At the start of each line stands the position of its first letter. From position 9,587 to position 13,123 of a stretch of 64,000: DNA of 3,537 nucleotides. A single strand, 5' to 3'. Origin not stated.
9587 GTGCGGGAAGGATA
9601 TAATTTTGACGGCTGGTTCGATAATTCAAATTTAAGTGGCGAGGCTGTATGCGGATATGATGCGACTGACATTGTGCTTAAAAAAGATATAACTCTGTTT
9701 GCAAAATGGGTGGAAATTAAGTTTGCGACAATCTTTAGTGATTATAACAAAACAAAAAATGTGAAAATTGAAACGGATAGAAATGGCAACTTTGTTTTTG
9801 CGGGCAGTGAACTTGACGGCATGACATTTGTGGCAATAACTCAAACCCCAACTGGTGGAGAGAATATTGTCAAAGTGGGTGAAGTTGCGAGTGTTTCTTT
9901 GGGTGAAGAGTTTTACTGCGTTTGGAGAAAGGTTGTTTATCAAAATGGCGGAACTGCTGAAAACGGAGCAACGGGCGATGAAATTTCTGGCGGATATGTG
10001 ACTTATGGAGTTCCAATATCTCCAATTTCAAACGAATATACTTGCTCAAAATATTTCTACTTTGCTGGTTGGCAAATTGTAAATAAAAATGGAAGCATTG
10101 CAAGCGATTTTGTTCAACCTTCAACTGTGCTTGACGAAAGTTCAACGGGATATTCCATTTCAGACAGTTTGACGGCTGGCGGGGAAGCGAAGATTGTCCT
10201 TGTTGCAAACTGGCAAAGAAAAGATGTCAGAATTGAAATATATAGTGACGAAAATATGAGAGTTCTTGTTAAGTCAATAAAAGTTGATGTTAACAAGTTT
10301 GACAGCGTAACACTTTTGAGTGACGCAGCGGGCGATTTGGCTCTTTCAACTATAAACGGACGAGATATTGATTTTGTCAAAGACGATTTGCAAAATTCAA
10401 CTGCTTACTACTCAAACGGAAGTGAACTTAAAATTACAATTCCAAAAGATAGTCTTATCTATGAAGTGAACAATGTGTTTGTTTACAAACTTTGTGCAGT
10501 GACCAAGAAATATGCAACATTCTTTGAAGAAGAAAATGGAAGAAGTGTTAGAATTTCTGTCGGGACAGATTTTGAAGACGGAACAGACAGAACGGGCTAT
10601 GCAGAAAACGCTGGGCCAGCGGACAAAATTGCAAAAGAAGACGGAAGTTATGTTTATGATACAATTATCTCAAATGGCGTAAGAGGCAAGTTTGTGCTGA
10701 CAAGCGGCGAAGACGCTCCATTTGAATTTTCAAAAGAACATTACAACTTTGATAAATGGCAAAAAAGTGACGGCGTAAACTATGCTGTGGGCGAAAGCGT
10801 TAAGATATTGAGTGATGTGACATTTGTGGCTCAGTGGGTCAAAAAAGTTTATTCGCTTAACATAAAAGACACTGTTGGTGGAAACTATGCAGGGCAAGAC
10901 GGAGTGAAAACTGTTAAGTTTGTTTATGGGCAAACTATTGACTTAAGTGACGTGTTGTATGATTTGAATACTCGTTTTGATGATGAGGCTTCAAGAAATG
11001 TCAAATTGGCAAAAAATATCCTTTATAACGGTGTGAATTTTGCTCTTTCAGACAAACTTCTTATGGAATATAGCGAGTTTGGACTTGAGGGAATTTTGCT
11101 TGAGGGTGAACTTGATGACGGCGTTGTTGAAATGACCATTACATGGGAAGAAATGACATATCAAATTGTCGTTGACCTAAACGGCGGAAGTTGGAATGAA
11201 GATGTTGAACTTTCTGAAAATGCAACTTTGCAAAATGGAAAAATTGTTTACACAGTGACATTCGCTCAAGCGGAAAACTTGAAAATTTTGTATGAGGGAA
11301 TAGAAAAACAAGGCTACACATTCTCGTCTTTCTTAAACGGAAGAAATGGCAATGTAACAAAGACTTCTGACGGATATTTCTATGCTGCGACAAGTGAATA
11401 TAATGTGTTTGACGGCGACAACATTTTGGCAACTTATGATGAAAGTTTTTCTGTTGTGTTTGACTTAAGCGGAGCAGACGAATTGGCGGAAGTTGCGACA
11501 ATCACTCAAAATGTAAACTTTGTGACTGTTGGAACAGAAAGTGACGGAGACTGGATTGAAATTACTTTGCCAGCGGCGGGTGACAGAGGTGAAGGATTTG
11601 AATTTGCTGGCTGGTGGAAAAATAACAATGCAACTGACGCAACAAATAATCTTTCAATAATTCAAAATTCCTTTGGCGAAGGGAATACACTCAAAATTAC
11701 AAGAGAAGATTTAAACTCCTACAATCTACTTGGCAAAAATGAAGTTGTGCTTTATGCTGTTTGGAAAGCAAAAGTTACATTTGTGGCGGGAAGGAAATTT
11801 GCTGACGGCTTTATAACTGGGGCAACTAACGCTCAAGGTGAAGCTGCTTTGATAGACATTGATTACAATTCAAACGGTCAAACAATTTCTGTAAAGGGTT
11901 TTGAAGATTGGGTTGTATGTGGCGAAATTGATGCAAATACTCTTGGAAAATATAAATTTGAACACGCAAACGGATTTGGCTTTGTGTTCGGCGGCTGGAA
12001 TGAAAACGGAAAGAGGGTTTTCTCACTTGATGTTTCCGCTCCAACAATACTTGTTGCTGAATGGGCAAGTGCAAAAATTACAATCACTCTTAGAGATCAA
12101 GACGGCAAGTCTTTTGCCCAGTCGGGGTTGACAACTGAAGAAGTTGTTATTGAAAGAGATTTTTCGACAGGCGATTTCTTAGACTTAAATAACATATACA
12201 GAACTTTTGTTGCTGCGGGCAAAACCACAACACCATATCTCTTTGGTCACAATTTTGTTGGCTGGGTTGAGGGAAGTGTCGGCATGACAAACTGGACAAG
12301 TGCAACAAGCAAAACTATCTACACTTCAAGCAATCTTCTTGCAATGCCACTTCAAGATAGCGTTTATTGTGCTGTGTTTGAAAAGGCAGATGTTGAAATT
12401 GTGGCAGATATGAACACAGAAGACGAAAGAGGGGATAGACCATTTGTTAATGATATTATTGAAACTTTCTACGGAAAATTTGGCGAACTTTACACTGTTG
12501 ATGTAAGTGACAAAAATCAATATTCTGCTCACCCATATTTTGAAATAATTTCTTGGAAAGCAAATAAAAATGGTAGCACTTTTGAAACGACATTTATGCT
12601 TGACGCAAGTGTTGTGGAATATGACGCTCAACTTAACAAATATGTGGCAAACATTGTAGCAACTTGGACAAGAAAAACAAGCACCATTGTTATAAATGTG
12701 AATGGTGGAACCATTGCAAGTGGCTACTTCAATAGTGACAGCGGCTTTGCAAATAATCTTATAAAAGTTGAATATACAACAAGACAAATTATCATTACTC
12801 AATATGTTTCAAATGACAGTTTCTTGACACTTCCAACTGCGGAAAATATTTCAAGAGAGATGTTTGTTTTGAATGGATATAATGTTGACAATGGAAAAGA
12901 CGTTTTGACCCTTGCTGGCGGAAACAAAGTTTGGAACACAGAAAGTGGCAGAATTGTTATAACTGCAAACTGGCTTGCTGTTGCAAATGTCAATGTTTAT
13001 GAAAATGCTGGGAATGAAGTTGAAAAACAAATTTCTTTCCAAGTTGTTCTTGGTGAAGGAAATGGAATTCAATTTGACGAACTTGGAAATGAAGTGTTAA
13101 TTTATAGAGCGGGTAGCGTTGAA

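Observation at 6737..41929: One 35.2-kb ORF encoding an 11,730-aa modular surface giant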

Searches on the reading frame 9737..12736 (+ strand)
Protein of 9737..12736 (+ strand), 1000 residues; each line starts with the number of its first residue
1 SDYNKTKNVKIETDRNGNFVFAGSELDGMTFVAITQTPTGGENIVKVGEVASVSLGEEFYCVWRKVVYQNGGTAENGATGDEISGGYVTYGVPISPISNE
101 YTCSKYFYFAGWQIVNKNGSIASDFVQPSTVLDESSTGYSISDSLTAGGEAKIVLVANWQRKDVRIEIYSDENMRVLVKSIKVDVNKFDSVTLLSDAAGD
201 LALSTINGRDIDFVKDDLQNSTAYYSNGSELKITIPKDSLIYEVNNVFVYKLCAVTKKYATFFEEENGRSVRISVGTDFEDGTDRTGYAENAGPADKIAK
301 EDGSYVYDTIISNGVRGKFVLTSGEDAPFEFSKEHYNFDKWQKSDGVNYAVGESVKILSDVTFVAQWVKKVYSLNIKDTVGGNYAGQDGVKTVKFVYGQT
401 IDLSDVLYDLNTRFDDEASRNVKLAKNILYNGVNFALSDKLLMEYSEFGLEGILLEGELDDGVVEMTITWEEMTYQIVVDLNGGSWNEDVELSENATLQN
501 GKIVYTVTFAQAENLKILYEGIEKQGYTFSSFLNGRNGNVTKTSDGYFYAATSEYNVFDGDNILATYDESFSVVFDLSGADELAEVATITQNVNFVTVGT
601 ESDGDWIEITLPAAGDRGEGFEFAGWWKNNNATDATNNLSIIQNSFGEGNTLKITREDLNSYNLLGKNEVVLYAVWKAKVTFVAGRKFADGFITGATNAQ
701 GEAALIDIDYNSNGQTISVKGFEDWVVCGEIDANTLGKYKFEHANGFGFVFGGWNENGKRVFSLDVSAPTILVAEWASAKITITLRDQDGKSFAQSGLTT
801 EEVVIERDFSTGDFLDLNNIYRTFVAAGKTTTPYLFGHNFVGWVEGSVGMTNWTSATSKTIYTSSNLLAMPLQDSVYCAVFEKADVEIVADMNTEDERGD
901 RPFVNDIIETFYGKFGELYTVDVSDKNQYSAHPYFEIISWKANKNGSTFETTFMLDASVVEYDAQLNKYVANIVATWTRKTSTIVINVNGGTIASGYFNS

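Call 6: search_protein_families(library=pfam, max_evalue=0.01, proteins=[window:9737-12736:+])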
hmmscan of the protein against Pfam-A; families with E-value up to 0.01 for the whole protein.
window:9737-12736:+ (1000 aa): 1 family
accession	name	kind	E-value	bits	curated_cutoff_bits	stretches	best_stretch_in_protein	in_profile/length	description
PF09479.16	Flg_new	-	9.7e-08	32.5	27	0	827-867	22-62/65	Listeria-Bacteroides repeat domain (List_Bact_rpt)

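Call 51: search_protein_families(library=ncbifam, max_evalue=0.01, proteins=[window:9737-12736:+])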
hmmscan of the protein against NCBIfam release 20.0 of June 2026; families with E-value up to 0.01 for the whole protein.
window:9737-12736:+ (1000 aa): 0 families

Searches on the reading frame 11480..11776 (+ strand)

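Call 79: search_protein_families(library=pfam, max_evalue=0.1, proteins=[window:11480-11776:+])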
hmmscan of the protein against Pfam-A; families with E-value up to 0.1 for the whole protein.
window:11480-11776:+ (99 aa): 1 family
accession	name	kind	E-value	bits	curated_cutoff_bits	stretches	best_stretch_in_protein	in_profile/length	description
PF09479.16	Flg_new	-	0.047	14.3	27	1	28-57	22-50/65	Listeria-Bacteroides repeat domain (List_Bact_rpt)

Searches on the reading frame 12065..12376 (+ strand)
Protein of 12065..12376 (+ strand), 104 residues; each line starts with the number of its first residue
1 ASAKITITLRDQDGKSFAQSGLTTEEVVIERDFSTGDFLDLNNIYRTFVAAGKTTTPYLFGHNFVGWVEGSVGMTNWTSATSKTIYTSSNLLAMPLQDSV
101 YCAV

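Call 79: search_protein_families(library=pfam, max_evalue=0.1, proteins=[window:12065-12376:+])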
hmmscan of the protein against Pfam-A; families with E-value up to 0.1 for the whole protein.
window:12065-12376:+ (104 aa): 2 families
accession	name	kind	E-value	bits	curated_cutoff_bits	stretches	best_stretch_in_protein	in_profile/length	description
PF09479.16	Flg_new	-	0.0063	17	27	1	50-92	21-63/65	Listeria-Bacteroides repeat domain (List_Bact_rpt)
PF22768.1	SPP1_Dit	-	0.04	14.6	25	1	5-86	10-93/97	Siphovirus-type tail component, C-terminal domain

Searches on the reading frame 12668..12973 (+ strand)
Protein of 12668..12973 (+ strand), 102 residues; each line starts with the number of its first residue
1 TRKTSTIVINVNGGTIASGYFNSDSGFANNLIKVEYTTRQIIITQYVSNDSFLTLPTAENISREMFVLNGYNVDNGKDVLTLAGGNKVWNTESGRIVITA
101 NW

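Call 66: search_protein_families(library=pfam, alignment_id=A4, max_evalue=1)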
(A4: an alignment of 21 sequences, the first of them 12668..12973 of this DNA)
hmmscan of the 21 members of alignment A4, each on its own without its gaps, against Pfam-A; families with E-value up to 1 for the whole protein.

A. member 1, window:12668-12973:+ (102 aa): 0 families

B. families by the number of members that match (of 21 scanned): 10 families
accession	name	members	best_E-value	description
PF09479.16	Flg_new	3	3.2e-11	Listeria-Bacteroides repeat domain (List_Bact_rpt)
PF22322.1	DUF6973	1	0.0053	Domain of unknown function (DUF6973)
PF18998.6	Flg_new_2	1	0.028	Divergent InlB B-repeat domain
PF21818.3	DUF6884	1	0.041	Family of unknown function (DUF6884)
PF24074.1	DUF7366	1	0.07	Domain of unknown function (DUF7366)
PF21198.3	ASH2L-like_WH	1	0.073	Set1/Ash2 histone methyltransferase complex subunit ASH2-like, WH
PF21578.3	117-like_vir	1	0.11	Virus, 117-like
PF23135.2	TRI4_N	1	0.16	TRI4 N-terminal domain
PF23843.2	DUF7210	1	0.2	Domain of unknown function (DUF7210)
PF18657.6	YDG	1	0.26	YDG domain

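Call 71: predict_structure(alignment_id=A4)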
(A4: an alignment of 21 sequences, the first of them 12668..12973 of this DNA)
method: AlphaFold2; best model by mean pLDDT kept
length: 102 residues; sequences in the alignment: 21
mean_pLDDT: 62.9   pTM: 0.58
mean pLDDT of the five models: 62.9, 62.8, 58.6, 54.5, 53.0
residues with pLDDT >= 90: 0; 70-90: 30; 50-70: 56; < 50: 16
segments of 3 or more residues with pLDDT < 50: 63-66, 76-85
pLDDT, mean of each block of 10 residues (from residue 1): 77 65 60 81 77 59 51 52 48 60 58
secondary structure, 60 per line:
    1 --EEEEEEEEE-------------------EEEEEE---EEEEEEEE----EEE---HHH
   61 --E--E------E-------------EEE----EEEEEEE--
elements in order: E3-11 E31-36 E40-47 E52-54 E87-89 E94-100

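Call 73: fold_search(model_id=the predicted structure, library=pdb)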
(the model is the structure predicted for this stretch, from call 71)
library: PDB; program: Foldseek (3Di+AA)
matches with E <= 10: 27; with E <= 0.001: 0
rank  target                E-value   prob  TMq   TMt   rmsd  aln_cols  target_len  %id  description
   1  7edd                  6.6e-01  0.13  0.33  0.04   7.4       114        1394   14  Crystal structure of a serine protease from Streptococcus pyogenes (released 2021-05-12)
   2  8fef_D                2.0e+00  0.09  0.33  0.10  12.7       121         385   12  Structure of Mce1 transporter from Mycobacterium smegmatis (Map0) (released 2023-02-22)
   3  6z5u_F                3.1e+00  0.10  0.27  0.15   7.2        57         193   12  Cryo-EM structure of the A. baumannii MlaBDEF complex bound to APPNHP (released 2021-05-05)
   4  8fed_D                3.3e+00  0.06  0.32  0.10  12.8       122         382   10  Structure of Mce1-LucB complex from Mycobacterium smegmatis (Map1) (released 2023-02-22)
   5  6ezn_H                4.2e+00  0.02  0.24  0.12   9.7       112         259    8  Cryo-EM structure of the yeast oligosaccharyltransferase (OST) complex (released 2018-01-17)
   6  3i57_A                4.5e+00  0.01  0.18  0.12  14.6       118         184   16  Type 2 repeat of the mucus binding protein MUB from Lactobacillus reuteri (released 2009-09-15)
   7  6zy4_K                5.1e+00  0.04  0.27  0.26  11.1       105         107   10  Cryo-EM structure of MlaFEDB in complex with ADP (released 2020-11-25)
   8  7ch8_B                5.1e+00  0.02  0.23  0.17   8.2       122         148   10  Cryo-EM structure of P.aeruginosa MlaFEBD with ADP-V (released 2021-10-06)
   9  8fee_C                5.8e+00  0.03  0.26  0.12  12.0       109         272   12  Structure of Mce1 transporter from Mycobacterium smegmatis in the absence of LucB (Map2) (released 2023-02-22)
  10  5dwz_A                5.8e+00  0.01  0.16  0.07  14.8       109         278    8  Structural and functional characterization of PqsBC, a condensing enzyme in the biosynthesis of the Pseudomonas aerugi (released 2016-02-03)
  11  4ug0_LU               6.5e+00  0.04  0.36  0.36   7.7       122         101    7  STRUCTURE OF THE HUMAN 80S RIBOSOME (released 2015-06-10)
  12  8fed_C                6.5e+00  0.04  0.29  0.12  11.9       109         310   13  Structure of Mce1-LucB complex from Mycobacterium smegmatis (Map1) (released 2023-02-22)
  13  5hts_B                7.4e+00  0.01  0.24  0.11  16.9       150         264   12  Crystal structure of shaft pilin spaA from Lactobacillus rhamnosus GG - D295N mutant (released 2016-07-20)
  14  7cpu_LU               7.8e+00  0.03  0.34  0.34   6.8       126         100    9  Cryo-EM structure of 80S ribosome from mouse kidney (released 2022-02-02)
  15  6cav_B                7.8e+00  0.03  0.19  0.07  12.5        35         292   20  Aminoglycoside Phosphotransferase (2'')-Ia in complex with GMPPNP, Magnesium, and Dibekacin (released 2018-04-11)
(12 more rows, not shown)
